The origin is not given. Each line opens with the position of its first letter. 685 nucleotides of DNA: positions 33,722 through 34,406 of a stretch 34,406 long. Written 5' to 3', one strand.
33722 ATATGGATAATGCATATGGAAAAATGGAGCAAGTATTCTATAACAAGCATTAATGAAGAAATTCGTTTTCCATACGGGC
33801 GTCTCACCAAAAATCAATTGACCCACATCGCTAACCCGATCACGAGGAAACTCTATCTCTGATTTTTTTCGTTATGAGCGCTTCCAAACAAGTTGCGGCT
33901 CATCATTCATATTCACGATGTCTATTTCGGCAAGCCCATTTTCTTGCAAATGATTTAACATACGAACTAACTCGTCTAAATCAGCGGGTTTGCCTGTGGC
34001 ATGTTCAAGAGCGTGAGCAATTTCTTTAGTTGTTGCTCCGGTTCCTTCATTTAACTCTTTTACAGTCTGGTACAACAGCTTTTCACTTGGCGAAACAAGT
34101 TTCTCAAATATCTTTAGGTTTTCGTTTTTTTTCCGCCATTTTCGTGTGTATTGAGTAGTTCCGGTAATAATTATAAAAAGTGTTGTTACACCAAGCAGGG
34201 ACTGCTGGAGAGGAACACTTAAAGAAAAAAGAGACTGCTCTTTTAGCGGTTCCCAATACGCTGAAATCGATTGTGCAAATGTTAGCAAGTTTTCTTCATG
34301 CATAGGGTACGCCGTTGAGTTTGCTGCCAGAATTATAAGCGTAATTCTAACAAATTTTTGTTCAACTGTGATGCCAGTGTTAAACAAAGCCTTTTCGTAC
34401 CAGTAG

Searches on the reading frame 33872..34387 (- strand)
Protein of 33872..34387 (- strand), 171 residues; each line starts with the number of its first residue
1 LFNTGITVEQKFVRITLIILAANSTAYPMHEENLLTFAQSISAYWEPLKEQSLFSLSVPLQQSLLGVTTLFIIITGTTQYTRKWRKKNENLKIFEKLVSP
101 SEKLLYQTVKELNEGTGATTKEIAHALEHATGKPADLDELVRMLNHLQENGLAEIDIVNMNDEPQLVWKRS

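Call 20: search_protein_families(library=pfam, proteins=[window:33872-34387:-], max_evalue=0.01)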
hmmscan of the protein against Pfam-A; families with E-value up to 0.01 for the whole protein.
window:33872-34387:- (171 aa): 1 family
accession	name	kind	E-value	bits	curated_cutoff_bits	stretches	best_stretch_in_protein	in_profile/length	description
PF05597.16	Phasin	-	0.007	16.9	28.8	1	87-162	30-106/126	Poly(hydroxyalcanoate) granule associated protein (phasin)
